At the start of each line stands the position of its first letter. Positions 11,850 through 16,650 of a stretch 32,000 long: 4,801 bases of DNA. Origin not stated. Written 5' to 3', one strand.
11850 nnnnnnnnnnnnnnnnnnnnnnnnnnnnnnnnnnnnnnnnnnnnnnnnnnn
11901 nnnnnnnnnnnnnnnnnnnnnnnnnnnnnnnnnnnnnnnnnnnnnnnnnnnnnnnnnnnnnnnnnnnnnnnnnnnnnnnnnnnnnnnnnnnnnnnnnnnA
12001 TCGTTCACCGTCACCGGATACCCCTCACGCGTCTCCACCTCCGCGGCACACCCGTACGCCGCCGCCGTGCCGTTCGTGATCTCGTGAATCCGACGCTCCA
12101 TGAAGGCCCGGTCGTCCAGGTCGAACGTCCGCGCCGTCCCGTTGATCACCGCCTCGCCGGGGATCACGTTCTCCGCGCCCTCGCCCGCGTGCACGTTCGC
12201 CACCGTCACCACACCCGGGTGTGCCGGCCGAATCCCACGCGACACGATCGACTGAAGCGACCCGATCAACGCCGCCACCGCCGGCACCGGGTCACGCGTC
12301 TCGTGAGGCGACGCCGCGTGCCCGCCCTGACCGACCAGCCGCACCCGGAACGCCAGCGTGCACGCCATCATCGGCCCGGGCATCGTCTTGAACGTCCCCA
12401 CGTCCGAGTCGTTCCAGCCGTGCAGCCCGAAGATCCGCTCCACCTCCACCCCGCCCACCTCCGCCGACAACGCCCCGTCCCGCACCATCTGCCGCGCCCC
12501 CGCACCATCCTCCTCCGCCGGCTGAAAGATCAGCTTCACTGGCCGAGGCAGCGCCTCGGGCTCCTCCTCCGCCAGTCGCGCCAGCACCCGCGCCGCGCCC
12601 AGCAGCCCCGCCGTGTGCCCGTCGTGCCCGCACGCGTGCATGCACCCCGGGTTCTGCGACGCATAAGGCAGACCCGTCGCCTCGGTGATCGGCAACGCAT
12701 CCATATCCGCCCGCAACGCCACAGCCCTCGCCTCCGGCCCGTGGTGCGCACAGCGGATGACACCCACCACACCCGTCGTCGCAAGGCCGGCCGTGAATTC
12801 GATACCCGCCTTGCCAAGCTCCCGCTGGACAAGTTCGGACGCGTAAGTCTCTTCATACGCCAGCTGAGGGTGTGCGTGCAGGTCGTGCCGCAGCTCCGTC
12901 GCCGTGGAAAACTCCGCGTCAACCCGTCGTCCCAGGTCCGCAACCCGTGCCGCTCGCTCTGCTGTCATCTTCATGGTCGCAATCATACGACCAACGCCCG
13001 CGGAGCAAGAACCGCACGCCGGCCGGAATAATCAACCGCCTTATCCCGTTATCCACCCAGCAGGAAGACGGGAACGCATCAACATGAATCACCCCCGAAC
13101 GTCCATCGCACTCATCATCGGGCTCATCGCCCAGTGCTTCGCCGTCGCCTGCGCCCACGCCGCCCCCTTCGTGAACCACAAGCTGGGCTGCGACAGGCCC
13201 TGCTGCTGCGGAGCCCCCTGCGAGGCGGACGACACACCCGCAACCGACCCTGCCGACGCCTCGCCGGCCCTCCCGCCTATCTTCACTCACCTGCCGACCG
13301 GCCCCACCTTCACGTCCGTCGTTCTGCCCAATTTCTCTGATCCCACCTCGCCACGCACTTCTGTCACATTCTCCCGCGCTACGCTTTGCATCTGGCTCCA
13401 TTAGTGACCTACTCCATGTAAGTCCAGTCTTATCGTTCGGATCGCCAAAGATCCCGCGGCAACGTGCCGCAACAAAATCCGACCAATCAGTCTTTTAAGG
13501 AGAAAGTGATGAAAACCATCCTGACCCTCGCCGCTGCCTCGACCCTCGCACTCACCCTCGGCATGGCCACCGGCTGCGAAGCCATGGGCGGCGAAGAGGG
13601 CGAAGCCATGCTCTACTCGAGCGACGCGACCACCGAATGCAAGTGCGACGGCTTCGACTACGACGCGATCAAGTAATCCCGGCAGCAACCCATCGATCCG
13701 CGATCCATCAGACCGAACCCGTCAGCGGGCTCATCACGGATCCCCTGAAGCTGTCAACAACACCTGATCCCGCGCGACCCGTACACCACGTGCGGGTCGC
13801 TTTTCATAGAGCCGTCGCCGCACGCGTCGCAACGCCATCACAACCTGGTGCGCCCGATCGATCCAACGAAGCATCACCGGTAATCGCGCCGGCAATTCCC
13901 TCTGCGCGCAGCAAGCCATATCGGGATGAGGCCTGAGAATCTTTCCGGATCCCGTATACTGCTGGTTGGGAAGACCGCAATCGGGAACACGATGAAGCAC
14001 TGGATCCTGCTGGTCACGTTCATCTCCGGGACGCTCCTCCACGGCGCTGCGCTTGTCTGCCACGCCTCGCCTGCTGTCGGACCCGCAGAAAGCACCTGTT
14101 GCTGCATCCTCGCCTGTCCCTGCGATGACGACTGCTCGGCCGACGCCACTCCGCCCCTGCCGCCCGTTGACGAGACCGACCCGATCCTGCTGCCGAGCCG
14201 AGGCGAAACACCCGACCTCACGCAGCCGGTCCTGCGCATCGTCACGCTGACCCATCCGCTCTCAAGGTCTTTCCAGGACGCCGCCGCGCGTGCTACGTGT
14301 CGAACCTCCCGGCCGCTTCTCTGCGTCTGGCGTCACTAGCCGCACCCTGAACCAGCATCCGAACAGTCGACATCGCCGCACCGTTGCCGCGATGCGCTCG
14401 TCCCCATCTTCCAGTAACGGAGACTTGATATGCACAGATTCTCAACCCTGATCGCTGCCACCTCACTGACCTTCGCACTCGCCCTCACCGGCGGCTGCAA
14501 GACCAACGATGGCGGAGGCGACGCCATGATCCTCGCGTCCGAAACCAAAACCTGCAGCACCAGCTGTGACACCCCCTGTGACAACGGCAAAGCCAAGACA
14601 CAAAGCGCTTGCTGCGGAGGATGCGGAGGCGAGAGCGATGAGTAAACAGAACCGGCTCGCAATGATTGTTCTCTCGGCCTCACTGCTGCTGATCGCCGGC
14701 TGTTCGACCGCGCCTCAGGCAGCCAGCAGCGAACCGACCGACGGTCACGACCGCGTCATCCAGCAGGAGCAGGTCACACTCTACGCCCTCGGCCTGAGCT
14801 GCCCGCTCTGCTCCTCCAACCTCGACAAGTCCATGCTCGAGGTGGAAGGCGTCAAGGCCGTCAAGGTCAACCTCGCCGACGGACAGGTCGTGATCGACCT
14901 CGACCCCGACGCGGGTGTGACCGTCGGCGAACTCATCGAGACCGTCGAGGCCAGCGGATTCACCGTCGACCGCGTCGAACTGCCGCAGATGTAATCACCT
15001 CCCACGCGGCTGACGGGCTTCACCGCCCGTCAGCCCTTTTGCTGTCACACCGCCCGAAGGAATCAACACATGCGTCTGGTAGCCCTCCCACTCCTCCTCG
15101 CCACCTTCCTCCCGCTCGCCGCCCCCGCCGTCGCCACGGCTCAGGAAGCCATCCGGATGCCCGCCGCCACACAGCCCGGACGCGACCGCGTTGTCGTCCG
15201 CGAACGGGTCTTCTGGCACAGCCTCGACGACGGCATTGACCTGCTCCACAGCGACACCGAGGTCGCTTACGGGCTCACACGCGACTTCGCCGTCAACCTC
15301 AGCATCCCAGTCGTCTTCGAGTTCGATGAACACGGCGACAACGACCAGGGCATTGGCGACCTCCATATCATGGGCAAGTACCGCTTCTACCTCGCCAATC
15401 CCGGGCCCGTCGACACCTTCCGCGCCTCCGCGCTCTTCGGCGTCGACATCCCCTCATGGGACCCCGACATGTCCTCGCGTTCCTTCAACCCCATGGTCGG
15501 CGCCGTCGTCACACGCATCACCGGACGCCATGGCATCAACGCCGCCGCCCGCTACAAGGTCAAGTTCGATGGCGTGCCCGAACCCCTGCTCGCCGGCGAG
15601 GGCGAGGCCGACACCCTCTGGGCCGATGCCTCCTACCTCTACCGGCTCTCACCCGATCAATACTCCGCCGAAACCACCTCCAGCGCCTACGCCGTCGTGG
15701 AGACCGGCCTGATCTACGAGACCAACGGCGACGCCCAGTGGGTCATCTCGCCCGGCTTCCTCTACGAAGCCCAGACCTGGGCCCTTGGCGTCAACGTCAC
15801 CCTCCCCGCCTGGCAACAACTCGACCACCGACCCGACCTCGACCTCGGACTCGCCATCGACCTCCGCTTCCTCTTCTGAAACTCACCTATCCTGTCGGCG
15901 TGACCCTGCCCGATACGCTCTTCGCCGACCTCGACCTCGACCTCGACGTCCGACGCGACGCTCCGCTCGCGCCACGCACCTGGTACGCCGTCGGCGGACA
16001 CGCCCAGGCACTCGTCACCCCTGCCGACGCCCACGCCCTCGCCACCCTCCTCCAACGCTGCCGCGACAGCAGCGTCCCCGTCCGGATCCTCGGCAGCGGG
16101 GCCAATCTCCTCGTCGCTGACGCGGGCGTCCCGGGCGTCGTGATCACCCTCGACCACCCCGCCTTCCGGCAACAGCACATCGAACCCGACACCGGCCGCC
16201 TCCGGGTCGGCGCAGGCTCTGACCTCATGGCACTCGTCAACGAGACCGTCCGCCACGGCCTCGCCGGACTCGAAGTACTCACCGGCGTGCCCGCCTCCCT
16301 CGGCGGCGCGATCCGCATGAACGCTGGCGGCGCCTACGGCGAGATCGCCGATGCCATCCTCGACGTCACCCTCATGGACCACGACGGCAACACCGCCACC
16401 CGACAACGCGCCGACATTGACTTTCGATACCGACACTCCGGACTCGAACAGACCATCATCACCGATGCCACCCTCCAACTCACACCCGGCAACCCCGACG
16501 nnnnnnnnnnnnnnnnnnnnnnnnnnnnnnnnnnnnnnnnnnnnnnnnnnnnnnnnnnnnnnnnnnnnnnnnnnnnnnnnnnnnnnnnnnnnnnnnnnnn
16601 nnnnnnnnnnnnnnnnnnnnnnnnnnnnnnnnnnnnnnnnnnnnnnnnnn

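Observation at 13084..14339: Type-A paralogs share a CCC/PC cluster and an invariant extreme C-terminus LC(I/V)W(L/R)H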

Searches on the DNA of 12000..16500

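Call 42: search_rna_families(source=window, start=12000, end=16500, threshold=evalue, max_evalue=1)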
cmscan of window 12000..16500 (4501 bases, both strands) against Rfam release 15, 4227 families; matches with E-value up to 1: 0.
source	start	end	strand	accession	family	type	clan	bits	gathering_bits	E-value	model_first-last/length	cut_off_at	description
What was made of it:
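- Tried and rejected: No RNA family was found, so the conserved tail and the intergenic gaps are not a known RNA element (call 42).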

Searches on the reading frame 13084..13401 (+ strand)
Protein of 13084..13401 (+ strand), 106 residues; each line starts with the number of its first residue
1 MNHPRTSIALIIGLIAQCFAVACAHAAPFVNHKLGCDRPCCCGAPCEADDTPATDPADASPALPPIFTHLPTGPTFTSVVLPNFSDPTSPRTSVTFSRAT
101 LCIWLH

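Call 5: search_protein_families(library=pfam, max_evalue=1, proteins=[window:13084-13401:+])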
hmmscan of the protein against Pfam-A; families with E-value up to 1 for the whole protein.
seq(106 aa): 0 families

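Call 6: search_protein_families(library=ncbifam, max_evalue=1, proteins=[window:13084-13401:+])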
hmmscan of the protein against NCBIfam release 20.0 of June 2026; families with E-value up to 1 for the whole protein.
seq(106 aa): 0 families

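Call 8: find_homologous_proteins(query=A1, max_evalue=10)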
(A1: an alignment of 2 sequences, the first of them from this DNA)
Query A1 (2 sequences) (106 aa, profile of the alignment): 2 proteins with E <= 10 among 112 candidates.
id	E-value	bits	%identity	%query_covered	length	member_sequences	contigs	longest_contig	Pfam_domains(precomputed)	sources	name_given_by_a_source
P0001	8.7e-57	209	32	100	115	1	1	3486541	-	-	-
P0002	3.6e-48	181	100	100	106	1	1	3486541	-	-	-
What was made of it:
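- Tried and rejected: It returned only the window's own proteins (call 8).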

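Call 16: search_protein_representatives(alignment_id=A1)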
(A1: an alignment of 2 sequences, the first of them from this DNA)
Query: 2 sequences, 123 profile positions. Proteins with E-value up to 0.001 (for the whole library): 4; up to 1e-10: 3; up to 1e-30: 2. The best 4 are listed.
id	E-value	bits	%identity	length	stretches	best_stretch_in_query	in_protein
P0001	2.8e-57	208.6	-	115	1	1-123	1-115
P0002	1.1e-48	180.8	-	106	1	1-123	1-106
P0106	5.4e-21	91.4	-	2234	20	12-75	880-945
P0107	1.6e-05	41.4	-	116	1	4-123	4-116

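Call 46: predict_structure(alignment_id=A5)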
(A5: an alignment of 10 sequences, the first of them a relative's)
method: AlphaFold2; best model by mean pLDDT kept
length: 115 residues; sequences in the alignment: 10
mean_pLDDT: 50.8   pTM: 0.26
mean pLDDT of the five models: 50.8, 49.6, 48.9, 48.4, 48.3
residues with pLDDT >= 90: 4; 70-90: 16; 50-70: 19; < 50: 76
segments of 3 or more residues with pLDDT < 50: 20-51, 69-71, 78-115
pLDDT, mean of each block of 10 residues (from residue 1): 88 71 41 39 40 64 50 48 42 45 37 37
secondary structure, 60 per line:
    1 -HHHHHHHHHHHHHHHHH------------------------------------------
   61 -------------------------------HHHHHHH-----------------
elements in order: H2-18 H92-98
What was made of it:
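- On HMA / CopZ / MerP (PF00403), tested for the A-type proteins: AF2 predicts no folded domain (call 46).
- AF2 mean pLDDT is 50.8, and only the signal helix is confident (call 46). AF2 finds no fold (call 46).
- Tried and rejected: No fold was predicted, so a fold search on the model would be meaningless and was not run (call 46).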

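Call 72: search_solved_structures(query=A5, max_evalue=10)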
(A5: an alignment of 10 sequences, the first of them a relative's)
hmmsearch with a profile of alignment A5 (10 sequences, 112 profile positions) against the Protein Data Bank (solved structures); distinct sequences matched with E-value up to 10: 0.

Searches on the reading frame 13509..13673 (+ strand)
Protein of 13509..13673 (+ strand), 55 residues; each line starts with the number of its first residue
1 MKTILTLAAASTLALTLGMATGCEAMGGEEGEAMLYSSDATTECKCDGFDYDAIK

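Call 5: search_protein_families(library=pfam, max_evalue=1, proteins=[window:13509-13673:+])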
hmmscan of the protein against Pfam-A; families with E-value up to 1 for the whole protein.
seq(55 aa): 1 family
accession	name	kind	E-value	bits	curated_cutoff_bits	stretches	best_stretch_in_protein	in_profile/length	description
PF19854.4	DUF6329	-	0.035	14.2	26.8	1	19-51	2-26/39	Family of unknown function (DUF6329)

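Call 6: search_protein_families(library=ncbifam, max_evalue=1, proteins=[window:13509-13673:+])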
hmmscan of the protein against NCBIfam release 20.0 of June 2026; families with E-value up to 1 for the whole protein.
seq(55 aa): 1 family
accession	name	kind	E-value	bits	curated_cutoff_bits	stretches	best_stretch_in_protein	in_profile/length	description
NF001531.0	PRK00364.2-2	subfamily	0.17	11.9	96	1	25-53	55-83/94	co-chaperone GroES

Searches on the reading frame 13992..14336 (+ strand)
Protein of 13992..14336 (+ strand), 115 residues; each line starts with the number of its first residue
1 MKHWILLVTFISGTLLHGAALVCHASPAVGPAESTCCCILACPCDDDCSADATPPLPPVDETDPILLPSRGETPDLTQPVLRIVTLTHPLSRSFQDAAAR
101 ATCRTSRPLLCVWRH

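Call 5: search_protein_families(library=pfam, max_evalue=1, proteins=[window:13992-14336:+])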
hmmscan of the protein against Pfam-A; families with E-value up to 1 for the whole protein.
seq(115 aa): 0 families

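Call 6: search_protein_families(library=ncbifam, max_evalue=1, proteins=[window:13992-14336:+])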
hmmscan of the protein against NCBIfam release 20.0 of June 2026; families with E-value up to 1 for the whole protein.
seq(115 aa): 0 families

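Call 20: find_related_loci(query=A2, collection=genome_contigs, flank=6000)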
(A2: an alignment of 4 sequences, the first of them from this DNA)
Query A2 (115 aa) in genome_contigs; peptide patterns used: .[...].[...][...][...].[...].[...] (x = any residue, [..] = any of these).
117 stretches matched a pattern; 1 encode a relative of the query (tblastn E <= 1e-3); 1 distinct loci.
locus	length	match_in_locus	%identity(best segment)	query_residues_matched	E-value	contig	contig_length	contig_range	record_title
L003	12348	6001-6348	30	1-115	1e-9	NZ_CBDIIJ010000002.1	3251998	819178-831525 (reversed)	MAG: Mucisphaera sp. isolate e74750a0-4925-4113-9a6d-5b4dc61a6ea5 contig_2, whole genome shotgun sequence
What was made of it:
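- Tried and rejected: It found only the Mucisphaera sp. MAG already in hand, because the derived pattern was narrow (call 20).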

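Call 27: find_homologous_proteins(query=A3, max_evalue=10)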
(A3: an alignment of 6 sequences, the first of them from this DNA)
Query A3 (6 sequences) (115 aa, profile of the alignment): 9 proteins with E <= 10 among 3414 candidates.
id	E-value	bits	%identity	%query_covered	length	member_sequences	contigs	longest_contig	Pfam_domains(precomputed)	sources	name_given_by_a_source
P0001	1.7e-36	143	100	100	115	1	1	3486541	-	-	-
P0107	2.7e-34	136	30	100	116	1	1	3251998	-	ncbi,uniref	ncbi:hypothetical protein [Mucisphaera sp.]|uniref:hypothetical protein n=1 Tax=Mucisphaera sp. TaxI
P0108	4.4e-29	119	27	98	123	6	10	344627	-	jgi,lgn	jgi:hypothetical protein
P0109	2.9e-24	103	27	100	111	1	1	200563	-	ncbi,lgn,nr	ncbi:MAG: hypothetical protein GC162_07935 [Planctomycetes bacterium]|nr:hypothetical protein [Planc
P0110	6.5e-23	99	27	98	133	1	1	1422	-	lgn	-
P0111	1.5e-22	98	26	98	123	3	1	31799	-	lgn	-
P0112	3.0e-22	97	28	98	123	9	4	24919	-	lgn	-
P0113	1.9e-12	65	28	98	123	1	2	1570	-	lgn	-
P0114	1.5e-10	59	25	54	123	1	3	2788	-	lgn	-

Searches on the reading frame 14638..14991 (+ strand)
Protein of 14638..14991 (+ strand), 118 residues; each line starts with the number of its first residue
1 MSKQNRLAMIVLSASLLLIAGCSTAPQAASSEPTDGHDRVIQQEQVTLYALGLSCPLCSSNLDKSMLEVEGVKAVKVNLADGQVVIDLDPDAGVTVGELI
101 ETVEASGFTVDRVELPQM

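Call 5: search_protein_families(library=pfam, max_evalue=1, proteins=[window:14638-14991:+])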
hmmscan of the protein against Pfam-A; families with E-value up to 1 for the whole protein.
seq(118 aa): 6 families
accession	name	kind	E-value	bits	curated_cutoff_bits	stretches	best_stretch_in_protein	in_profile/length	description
PF00403.32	HMA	-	4.9e-12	46.5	24.8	1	52-108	6-61/62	Heavy-metal-associated domain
PF21403.4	OTU1_UBXL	-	0.0012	19.8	22.7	1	75-107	3-34/49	OTU1, UBXL domain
PF25638.1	DUF5983_N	-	0.0014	18.6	27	1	78-110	13-42/56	Family of unknown function (DUF5983) N-terminal domain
PF03793.24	PASTA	-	0.061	13.7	23.2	0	64-96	15-52/64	PASTA domain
PF21686.3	LigD_Prim-Pol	-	0.14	12.1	27.4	1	78-105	96-124/254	LigD, primase-polymerase domain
PF12911.12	OppC_N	-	0.21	12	23.9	1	3-35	11-43/53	N-terminal TM domain of oligopeptide transport permease C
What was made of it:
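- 14638..14994 (+): HMA lipoprotein (118 aa; lipobox IAGC; metal site GLSCPLC). Its ATG overlaps the end of B2 by 8 nt. Pfam HMA E = 4.9e-12 (call 5).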

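Call 6: search_protein_families(library=ncbifam, max_evalue=1, proteins=[window:14638-14991:+])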
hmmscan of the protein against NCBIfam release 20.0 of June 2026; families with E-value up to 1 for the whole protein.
seq(118 aa): 17 families
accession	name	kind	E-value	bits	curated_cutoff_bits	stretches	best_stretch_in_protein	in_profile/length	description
NF033795.1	chaper_CopZ_Bs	exception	6.3e-12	45.5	91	1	46-110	2-65/66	copper chaperone CopZ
NF041115.1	UxxU_metal_bind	equivalog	1.7e-08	34.5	95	1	43-110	3-69/74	metal-binding (seleno)protein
TIGR00003.1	TIGR00003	subfamily_domain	3.4e-08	33.6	62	1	46-110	2-65/66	copper ion binding protein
NF033794.2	chaper_CopZ_Eh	exception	9.1e-08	32.1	95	1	51-109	7-64/68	copper chaperone CopZ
NF047957.1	CopZ_AFE_1862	equivalog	9.2e-08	32.4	85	1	48-110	3-61/62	CopZ family metallochaperone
NF008262.1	PRK11033.1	equivalog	1e-07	30.8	1005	1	22-114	19-108/731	zinc/cadmium/mercury/lead-transporting ATPase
NF045683.1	MerT_CopZ_Se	exception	3.3e-06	26.7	375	1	9-105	128-222/235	MerT/CopZ fusion-like heavy metal transport selenoprotein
NF007952.0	PRK10671.1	equivalog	1.7e-05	23.2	1316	1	39-113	98-168/838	copper-exporting P-type ATPase CopA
NF010311.1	PRK13748.1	subfamily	2e-05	23.7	600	1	48-113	3-66/560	mercury(II) reductase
NF033556.1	MerTP_fusion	equivalog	3.4e-05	23.5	180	1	42-110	118-185/186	mercuric transport protein MerTP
NF033781.1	chaper_CopP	exception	7.6e-05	22.8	112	1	47-93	3-49/65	copper-binding metallochaperone CopP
NF033553.1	MerP_Gpos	exception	0.00043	20.1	110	1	7-89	6-91/112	mercury resistance system substrate-binding protein MerP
TIGR02052.1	MerP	equivalog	0.00052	20.5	92.55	1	44-108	23-86/92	mercury resistance system periplasmic binding protein MerP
NF033775.1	P_type_ZntA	exception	0.0016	16.8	1240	1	34-112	38-113/732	Zn(II)/Cd(II)/Pb(II) translocating P-type ATPase ZntA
NF047536.1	Cu_chaper_CsoZ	equivalog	0.043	14.2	77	1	60-89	17-46/66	putative copper chaperone CsoZ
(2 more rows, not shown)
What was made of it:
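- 14638..14994 (+): NCBIfam CopZ/MerP-type hits (call 6).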
